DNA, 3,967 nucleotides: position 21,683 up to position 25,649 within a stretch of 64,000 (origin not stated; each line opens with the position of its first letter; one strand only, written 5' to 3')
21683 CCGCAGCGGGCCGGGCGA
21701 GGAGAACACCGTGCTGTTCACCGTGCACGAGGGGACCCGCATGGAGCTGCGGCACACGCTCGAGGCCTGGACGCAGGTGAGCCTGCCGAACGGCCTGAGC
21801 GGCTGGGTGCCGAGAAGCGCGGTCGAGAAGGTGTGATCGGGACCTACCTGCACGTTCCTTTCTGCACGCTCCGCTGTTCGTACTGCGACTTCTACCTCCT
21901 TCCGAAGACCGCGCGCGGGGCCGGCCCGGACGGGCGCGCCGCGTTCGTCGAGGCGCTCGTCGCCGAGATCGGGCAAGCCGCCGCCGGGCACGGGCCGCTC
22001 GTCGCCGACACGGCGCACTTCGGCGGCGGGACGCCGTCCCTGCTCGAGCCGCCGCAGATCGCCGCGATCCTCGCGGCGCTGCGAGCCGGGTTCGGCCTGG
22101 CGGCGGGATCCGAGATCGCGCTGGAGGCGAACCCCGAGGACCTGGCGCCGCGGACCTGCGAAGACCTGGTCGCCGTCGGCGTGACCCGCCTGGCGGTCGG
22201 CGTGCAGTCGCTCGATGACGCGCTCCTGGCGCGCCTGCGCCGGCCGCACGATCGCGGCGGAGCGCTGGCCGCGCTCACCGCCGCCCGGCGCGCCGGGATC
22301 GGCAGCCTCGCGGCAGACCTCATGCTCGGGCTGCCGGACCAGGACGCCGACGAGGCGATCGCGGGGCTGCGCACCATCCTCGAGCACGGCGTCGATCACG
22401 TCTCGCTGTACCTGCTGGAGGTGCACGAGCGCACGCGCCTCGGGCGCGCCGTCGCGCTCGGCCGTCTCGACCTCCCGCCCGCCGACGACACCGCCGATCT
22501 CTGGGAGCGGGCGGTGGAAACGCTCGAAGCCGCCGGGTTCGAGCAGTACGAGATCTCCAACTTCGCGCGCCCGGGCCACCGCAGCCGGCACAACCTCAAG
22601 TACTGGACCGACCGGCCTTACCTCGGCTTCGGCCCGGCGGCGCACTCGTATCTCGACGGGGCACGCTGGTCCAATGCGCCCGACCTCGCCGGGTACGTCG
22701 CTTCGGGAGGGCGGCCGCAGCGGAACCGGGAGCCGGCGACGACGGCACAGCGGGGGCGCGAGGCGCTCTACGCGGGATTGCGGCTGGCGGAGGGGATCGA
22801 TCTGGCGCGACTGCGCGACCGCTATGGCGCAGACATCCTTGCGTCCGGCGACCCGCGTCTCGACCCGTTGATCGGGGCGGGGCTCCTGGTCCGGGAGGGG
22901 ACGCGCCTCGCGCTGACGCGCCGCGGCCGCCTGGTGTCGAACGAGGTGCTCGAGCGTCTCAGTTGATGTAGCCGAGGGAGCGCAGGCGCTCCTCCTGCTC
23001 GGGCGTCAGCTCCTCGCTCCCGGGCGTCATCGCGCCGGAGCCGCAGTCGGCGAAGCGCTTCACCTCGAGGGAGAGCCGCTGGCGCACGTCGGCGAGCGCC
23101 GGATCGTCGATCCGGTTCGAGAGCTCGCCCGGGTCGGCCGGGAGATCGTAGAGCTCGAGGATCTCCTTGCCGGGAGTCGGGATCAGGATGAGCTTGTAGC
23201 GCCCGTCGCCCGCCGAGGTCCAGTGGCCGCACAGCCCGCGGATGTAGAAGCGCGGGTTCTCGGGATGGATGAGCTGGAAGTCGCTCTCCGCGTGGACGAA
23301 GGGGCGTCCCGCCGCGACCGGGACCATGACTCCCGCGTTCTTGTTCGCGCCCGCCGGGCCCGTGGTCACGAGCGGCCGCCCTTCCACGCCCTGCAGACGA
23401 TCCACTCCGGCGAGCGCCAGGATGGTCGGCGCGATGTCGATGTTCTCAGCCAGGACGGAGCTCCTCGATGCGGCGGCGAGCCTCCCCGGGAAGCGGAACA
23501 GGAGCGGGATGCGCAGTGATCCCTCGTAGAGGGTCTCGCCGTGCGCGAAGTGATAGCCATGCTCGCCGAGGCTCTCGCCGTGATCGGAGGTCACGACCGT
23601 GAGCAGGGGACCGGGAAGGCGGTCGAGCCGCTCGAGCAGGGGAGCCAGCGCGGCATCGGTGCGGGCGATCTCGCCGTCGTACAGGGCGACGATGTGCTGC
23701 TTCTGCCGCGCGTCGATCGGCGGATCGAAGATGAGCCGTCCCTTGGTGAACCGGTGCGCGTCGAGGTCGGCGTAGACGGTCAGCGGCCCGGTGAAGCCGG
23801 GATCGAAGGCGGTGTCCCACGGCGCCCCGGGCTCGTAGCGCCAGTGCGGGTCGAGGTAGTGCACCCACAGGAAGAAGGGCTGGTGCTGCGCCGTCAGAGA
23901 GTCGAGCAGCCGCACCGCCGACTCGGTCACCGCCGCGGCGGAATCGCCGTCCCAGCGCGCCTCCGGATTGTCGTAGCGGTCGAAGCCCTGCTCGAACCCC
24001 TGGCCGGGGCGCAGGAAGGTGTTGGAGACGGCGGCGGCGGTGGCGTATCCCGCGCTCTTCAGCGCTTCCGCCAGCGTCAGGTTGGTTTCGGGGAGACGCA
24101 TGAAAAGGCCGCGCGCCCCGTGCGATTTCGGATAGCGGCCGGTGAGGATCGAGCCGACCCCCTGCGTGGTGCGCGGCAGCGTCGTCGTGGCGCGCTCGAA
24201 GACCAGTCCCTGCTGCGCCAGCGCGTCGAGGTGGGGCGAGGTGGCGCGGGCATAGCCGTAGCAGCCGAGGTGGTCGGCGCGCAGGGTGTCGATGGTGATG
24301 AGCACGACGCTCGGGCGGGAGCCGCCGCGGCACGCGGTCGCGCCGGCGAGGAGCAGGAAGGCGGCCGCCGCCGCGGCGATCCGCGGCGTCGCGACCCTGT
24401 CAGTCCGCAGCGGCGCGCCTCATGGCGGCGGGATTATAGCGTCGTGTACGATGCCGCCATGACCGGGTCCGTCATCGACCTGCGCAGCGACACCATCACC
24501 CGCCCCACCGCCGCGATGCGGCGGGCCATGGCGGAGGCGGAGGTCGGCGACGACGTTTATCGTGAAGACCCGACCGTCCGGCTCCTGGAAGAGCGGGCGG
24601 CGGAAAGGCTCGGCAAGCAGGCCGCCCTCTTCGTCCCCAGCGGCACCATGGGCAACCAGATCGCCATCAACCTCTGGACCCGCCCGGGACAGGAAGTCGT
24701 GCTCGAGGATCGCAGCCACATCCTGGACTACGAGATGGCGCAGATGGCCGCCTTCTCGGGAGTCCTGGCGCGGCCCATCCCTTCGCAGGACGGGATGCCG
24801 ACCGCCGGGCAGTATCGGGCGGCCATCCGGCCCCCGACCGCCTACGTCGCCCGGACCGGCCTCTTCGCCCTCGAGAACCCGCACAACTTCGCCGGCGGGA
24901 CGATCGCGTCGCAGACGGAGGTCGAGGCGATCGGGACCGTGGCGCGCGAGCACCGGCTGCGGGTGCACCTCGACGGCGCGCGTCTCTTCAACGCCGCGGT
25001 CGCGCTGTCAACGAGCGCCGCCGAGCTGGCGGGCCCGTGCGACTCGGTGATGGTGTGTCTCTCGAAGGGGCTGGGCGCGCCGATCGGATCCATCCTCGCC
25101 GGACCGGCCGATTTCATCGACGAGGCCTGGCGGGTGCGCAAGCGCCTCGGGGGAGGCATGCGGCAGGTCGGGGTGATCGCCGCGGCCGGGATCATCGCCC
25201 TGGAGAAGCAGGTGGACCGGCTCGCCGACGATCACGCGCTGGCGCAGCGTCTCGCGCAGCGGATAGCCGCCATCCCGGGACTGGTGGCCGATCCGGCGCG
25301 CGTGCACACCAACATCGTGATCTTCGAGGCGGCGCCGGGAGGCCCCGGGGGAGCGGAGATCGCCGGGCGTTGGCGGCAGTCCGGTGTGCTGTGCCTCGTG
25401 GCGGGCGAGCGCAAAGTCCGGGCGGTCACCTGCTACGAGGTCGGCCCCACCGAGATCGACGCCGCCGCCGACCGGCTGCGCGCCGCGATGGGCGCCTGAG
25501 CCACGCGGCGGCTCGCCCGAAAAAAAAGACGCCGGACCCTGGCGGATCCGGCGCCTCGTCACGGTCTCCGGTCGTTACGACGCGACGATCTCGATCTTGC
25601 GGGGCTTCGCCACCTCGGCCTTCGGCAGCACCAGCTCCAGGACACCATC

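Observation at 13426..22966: A complete Bat-type operon of seven genes, each overlapping the next by 4 nt, running into hemW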

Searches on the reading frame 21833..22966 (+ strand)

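Call 5: search_protein_families(library=pfam, proteins=[window:21833-22966:+], max_evalue=0.01)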
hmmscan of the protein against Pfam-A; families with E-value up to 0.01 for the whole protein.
window:21833-22966:+ (377 aa): 2 families
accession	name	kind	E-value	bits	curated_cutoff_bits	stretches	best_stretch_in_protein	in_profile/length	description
PF04055.27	Radical_SAM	-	3.4e-23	83.1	29.5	1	6-174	2-158/166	Radical SAM superfamily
PF06969.22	HemN_C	-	1.2e-15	57.7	24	1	305-368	4-67/67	HemN C-terminal domain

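Call 6: search_protein_families(library=ncbifam, proteins=[window:21833-22966:+], max_evalue=0.01)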
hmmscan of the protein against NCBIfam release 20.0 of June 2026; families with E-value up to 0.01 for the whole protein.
window:21833-22966:+ (377 aa): 22 families
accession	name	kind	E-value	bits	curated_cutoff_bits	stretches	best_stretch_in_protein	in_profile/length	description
TIGR00539.1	hemN_rel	equivalog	4.7e-68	229.9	205.4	1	4-333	3-326/361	radical SAM family heme chaperone HemW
TIGR04107.1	rSAM_HutW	equivalog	4.2e-55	187.3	400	1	4-372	42-410/419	heme anaerobic degradation radical SAM methyltransferase ChuW/HutW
NF006067.1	PRK08208.1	equivalog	1.5e-44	152.6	380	1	4-280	38-307/427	STM4012 family radical SAM protein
NF005133.0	PRK06582.1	equivalog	1.4e-43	149.4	597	1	3-373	13-385/390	coproporphyrinogen III oxidase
NF004567.0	PRK05904.1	equivalog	4.5e-29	101.7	355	1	5-327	10-313/353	coproporphyrinogen III oxidase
TIGR00538.1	hemN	equivalog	2.6e-28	99.1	324.95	1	4-248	52-292/454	oxygen-independent coproporphyrinogen III oxidase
TIGR03994.1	rSAM_HemZ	equivalog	9.2e-27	94.2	321.4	1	4-239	87-318/401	coproporphyrinogen dehydrogenase HemZ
NF006385.0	PRK08629.1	equivalog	4.7e-23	81.6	355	1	5-290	56-325/439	coproporphyrinogen III oxidase family protein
NF006064.0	PRK08207.2-2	equivalog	2.3e-19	69.7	504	1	2-203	145-346/465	coproporphyrinogen III oxidase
TIGR04419.1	no_iron_rSAM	equivalog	3.6e-16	59.6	300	1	74-274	58-257/378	HemN-related non-iron pseudo-SAM protein PsgB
NF006066.0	PRK08207.2-5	equivalog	3.7e-16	58.8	1117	1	3-197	192-386/518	coproporphyrinogen III oxidase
NF006060.0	PRK08207.1-3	equivalog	1.8e-14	53.4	653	1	2-234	150-384/477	coproporphyrinogen III oxidase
NF006061.0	PRK08207.1-4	equivalog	5.4e-12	45.3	702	1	3-179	175-352/501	coproporphyrinogen III oxidase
NF006063.0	PRK08207.2-1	equivalog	2e-11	43.2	1074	1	2-185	193-376/518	coproporphyrinogen III oxidase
NF006059.0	PRK08207.1-1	equivalog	1.5e-10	40.5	1012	1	3-173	173-344/496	coproporphyrinogen III oxidase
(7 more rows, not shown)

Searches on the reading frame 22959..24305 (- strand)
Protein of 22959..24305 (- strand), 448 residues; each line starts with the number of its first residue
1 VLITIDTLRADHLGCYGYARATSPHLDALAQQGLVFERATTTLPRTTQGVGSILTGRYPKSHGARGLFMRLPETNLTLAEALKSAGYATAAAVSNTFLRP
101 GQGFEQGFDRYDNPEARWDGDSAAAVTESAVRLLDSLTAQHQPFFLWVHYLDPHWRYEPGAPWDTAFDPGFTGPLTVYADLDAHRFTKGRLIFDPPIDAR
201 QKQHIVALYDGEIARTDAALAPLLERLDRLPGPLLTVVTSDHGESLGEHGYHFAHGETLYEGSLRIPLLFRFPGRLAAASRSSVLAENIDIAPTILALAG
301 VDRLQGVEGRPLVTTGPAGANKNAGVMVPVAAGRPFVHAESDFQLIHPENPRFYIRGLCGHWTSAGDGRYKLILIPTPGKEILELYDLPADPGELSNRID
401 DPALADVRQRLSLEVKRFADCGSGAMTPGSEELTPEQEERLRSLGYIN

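Call 35: search_protein_families(library=pfam, proteins=[window:22959-24305:-], max_evalue=0.0001)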
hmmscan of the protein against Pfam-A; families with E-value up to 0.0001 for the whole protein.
window:22959-24305:- (448 aa): 3 families
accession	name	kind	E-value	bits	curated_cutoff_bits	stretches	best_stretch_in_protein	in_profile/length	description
PF00884.28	Sulfatase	-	1e-48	166.7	25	1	2-301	5-301/301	Sulfatase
PF16347.10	SGSH_C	-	6.3e-18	65.8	29.3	1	247-312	1-64/154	N-sulphoglucosamine sulphohydrolase, C-terminal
PF01663.27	Phosphodiest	-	3.6e-09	37.1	23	1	2-243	3-220/342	Type I phosphodiesterase / nucleotide pyrophosphatase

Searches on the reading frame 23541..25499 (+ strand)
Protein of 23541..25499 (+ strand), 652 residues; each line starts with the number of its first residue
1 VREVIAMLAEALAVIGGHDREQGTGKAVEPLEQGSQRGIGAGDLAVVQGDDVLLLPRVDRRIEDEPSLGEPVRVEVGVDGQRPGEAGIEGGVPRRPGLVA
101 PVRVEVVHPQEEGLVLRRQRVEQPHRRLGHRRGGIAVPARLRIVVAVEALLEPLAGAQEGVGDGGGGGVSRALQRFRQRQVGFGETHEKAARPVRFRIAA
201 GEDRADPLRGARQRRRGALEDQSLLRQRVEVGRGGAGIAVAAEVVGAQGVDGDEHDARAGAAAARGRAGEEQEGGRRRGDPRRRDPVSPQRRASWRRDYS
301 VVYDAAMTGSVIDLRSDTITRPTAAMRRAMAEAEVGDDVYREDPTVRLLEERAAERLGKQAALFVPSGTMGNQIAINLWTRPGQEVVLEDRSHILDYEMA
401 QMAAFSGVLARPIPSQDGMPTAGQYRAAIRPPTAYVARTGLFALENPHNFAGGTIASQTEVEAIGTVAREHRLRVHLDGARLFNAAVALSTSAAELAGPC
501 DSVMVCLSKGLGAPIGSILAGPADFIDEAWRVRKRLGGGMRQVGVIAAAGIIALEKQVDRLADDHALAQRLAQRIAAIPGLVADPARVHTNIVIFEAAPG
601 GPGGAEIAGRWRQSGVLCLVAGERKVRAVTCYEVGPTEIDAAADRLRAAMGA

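Call 35: search_protein_families(library=pfam, proteins=[window:23541-25499:+], max_evalue=0.0001)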
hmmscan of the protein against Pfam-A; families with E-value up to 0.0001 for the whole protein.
window:23541-25499:+ (652 aa): 2 families
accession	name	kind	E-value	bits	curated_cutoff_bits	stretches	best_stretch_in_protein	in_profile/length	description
PF01212.27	Beta_elim_lyase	-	1.3e-99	333.6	27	1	313-596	1-286/288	Beta-eliminating lyase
PF00155.27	Aminotran_1_2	-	5.8e-09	36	19.7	1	337-574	35-282/361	Aminotransferase class I and II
